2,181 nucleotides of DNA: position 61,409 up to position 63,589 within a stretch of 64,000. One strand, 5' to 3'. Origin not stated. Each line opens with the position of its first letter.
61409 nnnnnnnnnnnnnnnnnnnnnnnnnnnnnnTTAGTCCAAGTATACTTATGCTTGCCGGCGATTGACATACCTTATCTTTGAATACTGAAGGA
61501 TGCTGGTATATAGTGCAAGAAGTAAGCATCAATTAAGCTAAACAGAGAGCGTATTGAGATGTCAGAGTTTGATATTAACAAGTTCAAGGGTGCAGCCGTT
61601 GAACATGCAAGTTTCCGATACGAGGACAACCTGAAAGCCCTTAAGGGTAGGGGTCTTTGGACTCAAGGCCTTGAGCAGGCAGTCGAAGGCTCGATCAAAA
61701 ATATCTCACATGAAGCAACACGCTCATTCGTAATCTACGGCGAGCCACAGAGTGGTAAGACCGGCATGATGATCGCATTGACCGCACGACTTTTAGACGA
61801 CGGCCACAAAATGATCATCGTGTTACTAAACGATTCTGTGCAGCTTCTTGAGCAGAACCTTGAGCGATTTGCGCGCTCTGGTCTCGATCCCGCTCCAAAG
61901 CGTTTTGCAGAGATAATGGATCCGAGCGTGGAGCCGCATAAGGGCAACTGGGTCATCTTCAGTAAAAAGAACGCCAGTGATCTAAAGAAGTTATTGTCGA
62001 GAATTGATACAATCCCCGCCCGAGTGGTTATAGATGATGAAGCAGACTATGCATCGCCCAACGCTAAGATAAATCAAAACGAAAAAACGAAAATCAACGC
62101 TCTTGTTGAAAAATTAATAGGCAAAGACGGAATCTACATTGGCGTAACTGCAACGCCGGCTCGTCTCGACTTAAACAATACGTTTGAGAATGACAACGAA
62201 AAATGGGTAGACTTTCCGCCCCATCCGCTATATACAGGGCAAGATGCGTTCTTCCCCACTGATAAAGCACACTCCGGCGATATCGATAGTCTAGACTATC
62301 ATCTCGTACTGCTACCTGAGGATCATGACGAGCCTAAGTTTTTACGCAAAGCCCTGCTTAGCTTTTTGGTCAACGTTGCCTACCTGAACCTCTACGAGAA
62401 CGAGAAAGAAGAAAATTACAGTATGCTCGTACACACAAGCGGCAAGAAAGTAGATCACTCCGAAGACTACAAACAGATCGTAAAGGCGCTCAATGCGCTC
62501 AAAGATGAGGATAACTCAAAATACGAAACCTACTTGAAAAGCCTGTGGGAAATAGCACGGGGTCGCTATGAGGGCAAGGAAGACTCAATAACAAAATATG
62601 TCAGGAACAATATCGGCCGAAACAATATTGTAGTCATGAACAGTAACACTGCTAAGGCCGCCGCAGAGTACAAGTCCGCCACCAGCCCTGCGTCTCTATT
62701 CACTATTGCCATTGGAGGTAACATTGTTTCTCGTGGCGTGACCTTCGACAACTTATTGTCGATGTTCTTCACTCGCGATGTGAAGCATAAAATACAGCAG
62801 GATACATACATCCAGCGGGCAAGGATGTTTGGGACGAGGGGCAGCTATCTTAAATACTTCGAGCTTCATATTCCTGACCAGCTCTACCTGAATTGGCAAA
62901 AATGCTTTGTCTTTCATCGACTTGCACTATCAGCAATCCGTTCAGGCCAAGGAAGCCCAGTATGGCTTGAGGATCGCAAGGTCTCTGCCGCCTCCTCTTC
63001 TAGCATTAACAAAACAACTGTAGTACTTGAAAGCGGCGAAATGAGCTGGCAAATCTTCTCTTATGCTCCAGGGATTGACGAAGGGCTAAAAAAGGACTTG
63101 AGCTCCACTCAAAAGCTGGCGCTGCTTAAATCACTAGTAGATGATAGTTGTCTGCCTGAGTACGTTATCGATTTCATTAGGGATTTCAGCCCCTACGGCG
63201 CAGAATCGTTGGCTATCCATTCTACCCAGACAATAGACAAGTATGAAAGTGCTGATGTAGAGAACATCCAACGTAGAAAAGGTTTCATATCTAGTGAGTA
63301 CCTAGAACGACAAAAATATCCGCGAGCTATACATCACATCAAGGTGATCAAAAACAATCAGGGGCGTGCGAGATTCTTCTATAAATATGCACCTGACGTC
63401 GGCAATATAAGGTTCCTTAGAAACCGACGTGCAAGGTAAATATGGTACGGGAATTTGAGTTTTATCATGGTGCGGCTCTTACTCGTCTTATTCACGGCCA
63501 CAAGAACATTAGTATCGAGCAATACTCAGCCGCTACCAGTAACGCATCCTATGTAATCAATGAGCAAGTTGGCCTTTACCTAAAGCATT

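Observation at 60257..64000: Divergent methyltransferase / Z1-ATPase / 160-aa ORFan / NUDIX cluster: candidate non-canonical defence system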

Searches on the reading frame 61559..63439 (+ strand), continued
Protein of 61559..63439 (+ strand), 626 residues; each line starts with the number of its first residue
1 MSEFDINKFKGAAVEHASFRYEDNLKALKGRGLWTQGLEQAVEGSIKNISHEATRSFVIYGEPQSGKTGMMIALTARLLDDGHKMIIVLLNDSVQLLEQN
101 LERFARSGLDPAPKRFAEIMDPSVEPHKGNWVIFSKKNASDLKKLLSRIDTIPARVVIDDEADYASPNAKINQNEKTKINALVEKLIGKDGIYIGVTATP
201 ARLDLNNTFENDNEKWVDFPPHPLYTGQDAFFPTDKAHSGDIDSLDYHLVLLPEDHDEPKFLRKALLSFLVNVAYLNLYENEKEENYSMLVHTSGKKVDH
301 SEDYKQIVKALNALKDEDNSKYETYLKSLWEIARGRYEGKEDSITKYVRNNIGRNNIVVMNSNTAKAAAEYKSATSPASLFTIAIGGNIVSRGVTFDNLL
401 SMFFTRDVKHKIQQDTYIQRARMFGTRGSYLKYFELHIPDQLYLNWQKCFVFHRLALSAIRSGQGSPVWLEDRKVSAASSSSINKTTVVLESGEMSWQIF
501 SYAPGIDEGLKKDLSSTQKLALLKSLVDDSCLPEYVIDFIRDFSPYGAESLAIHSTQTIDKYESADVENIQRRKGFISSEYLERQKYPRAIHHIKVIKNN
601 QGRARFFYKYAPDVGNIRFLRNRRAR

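Call 95: find_encoding_contigs(protein=P0177, flank=4000, max_places=1)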
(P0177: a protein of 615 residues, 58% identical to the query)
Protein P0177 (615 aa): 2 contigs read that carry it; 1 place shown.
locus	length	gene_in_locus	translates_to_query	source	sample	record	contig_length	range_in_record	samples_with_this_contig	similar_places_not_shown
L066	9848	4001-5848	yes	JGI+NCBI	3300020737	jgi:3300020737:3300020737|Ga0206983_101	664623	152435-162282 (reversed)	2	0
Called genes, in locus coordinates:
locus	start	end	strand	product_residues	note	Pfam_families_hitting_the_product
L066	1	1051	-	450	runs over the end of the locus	PF11638:DnaA_N, PF01695:IstB_IS21 (weak), PF00308:Bac_DnaA, PF00004:AAA (faint), PF22688:Hda_lid (faint), PF08299:Bac_DnaA_C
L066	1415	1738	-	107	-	PF11006:DUF2845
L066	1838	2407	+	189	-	PF02698:DUF218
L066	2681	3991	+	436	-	PF01555:N6_N4_Mtase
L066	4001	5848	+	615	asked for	PF04851:ResIII, PF10593:Z1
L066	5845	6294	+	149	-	-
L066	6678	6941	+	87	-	-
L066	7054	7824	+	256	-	PF17194:AbiEi_3_N, PF11459:AbiEi_3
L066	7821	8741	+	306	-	PF08843:AbiEii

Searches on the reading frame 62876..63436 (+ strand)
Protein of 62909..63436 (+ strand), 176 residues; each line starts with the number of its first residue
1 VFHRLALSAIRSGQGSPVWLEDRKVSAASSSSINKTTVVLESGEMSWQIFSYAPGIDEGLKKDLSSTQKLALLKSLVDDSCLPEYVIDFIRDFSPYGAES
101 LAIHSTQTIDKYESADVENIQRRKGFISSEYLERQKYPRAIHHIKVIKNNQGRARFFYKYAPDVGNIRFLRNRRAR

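Call 42: search_protein_families(library=pfam, proteins=[window:62909-63436:+], max_evalue=0.1)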
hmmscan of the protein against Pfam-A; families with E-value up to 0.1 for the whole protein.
window:62909-63436:+ (176 aa): 0 families

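Call 51: predict_structure(alignment_id=A3)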
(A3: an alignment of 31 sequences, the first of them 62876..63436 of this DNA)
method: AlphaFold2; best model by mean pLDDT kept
length: 187 residues; sequences in the alignment: 31
mean_pLDDT: 85.0   pTM: 0.84
mean pLDDT of the five models: 85.0, 84.2, 79.2, 77.8, 76.1
residues with pLDDT >= 90: 100; 70-90: 61; 50-70: 12; < 50: 14
segments of 3 or more residues with pLDDT < 50: 33-40, 182-187
pLDDT, mean of each block of 10 residues (from residue 1): 82 90 85 50 68 86 94 95 96 95 91 95 89 85 87 96 96 75 45
secondary structure, 60 per line:
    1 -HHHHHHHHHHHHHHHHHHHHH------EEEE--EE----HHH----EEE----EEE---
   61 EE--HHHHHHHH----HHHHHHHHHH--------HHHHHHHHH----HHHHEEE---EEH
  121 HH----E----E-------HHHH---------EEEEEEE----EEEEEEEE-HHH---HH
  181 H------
elements in order: H2-22 E29-32 E48-50 E55-57 H65-72 H77-86 H95-103 H108-111 E112-114 H140-143 E153-159 E164-171
